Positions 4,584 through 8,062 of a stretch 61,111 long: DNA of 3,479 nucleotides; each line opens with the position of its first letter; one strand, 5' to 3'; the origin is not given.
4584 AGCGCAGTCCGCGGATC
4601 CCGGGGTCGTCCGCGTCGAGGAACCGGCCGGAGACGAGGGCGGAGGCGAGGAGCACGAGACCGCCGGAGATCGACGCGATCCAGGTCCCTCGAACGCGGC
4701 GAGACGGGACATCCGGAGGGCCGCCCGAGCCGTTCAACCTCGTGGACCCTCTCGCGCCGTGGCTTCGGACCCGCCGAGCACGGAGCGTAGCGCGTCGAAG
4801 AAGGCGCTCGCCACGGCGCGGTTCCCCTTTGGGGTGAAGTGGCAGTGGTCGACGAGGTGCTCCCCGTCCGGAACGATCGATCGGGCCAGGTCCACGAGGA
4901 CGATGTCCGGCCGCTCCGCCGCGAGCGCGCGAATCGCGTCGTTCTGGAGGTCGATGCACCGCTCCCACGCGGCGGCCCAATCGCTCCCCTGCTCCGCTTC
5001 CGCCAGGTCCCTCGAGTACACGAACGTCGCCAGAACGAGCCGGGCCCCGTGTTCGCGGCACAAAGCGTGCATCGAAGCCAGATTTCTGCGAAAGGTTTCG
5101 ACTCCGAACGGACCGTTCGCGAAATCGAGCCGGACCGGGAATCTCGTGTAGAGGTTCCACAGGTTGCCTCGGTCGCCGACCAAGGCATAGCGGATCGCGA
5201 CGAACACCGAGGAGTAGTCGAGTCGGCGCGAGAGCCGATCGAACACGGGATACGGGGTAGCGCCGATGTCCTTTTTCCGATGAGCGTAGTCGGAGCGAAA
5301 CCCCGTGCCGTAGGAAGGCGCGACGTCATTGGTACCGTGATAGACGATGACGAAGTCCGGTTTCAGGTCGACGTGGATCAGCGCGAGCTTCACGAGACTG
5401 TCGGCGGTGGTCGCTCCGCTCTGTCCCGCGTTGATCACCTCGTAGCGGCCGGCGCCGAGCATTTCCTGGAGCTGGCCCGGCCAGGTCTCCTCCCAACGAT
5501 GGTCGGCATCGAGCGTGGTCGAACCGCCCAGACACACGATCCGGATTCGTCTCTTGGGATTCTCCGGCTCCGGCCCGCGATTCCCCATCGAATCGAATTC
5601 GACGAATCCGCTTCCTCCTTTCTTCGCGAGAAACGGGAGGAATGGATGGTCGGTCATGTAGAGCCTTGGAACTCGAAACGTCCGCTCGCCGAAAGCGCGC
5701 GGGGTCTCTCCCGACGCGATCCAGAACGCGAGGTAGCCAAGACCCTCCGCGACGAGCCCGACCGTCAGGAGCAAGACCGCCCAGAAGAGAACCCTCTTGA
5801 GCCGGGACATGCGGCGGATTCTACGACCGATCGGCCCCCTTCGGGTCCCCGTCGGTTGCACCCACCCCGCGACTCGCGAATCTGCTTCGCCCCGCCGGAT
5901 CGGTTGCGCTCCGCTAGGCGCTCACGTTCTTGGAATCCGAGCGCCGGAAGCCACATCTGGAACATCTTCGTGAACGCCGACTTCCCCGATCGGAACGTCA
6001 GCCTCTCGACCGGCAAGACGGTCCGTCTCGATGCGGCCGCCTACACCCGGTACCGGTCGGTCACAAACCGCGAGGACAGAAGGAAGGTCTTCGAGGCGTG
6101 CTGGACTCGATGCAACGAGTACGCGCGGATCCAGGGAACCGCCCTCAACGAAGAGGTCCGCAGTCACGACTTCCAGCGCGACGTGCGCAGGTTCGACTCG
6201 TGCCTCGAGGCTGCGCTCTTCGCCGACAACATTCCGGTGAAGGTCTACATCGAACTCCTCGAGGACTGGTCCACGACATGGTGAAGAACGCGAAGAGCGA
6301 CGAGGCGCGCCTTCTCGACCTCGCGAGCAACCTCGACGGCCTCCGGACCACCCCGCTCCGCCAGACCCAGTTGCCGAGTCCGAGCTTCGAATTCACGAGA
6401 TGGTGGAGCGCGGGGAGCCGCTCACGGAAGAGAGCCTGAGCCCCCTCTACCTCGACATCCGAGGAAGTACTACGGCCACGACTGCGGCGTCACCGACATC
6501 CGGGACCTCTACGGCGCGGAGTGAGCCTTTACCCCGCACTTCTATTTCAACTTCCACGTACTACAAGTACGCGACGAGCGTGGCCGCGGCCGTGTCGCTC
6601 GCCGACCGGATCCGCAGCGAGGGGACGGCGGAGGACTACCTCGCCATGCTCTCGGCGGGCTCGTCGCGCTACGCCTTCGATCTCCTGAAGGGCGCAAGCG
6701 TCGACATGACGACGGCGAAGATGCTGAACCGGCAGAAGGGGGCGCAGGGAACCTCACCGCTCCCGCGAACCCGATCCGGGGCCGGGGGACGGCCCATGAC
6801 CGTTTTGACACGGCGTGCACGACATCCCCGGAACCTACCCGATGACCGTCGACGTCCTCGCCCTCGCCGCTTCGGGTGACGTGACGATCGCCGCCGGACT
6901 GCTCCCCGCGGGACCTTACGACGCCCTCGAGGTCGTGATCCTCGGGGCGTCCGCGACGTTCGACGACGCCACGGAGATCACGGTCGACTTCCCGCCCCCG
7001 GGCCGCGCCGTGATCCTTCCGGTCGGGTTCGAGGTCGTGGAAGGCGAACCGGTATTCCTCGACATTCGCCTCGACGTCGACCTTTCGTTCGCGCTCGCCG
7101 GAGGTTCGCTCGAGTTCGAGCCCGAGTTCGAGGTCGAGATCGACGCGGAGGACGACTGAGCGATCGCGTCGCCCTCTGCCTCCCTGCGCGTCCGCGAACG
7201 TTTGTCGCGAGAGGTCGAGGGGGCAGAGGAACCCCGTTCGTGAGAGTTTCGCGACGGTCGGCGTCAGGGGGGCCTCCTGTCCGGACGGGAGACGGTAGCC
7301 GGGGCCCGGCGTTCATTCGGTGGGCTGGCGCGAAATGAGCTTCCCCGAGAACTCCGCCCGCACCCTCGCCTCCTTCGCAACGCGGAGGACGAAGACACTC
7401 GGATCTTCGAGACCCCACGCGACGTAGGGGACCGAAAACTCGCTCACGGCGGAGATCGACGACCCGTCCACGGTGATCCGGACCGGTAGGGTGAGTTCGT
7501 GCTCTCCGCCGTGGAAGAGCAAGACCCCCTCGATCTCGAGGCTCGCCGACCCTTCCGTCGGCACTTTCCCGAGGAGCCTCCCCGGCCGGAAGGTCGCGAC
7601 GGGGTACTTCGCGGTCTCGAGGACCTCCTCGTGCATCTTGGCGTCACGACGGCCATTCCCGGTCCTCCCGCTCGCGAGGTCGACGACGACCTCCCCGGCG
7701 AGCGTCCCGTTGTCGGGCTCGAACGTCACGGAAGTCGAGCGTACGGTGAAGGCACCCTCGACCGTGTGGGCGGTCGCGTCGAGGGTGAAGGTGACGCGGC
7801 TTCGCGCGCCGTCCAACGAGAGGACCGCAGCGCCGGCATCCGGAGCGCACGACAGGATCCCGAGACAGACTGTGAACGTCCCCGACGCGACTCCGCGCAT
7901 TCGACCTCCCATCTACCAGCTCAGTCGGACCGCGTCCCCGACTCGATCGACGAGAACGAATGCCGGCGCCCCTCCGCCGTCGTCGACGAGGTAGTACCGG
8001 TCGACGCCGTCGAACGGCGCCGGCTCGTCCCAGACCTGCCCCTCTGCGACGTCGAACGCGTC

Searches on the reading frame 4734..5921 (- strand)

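Call 60: search_protein_families(library=pfam, proteins=[window:4734-5921:-], max_evalue=0.001)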
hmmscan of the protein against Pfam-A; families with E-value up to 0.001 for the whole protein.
window:4734-5921:- (395 aa): 3 families
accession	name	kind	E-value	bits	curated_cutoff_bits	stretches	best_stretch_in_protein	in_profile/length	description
PF13472.12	Lipase_GDSL_2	-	7.6e-17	62.8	32.9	1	130-369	1-178/178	GDSL-like Lipase/Acylhydrolase family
PF00657.28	Lipase_GDSL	-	3.5e-09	37.5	23.6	1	128-217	1-101/208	GDSL-like Lipase/Acylhydrolase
PF25182.1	NonGDSL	-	0.00052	19.8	80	0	123-201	25-108/220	Non-GDSL lipase-like family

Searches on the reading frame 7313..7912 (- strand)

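Call 25: search_protein_families(library=pfam, proteins=[window:7313-7912:-], max_evalue=0.001)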
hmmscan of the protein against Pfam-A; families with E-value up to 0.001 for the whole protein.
window:7313-7912:- (199 aa): 1 family
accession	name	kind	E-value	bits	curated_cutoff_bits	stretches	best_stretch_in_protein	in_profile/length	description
PF04264.18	YceI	-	2.5e-19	70.6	23.7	1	33-187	3-147/150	YceI-like domain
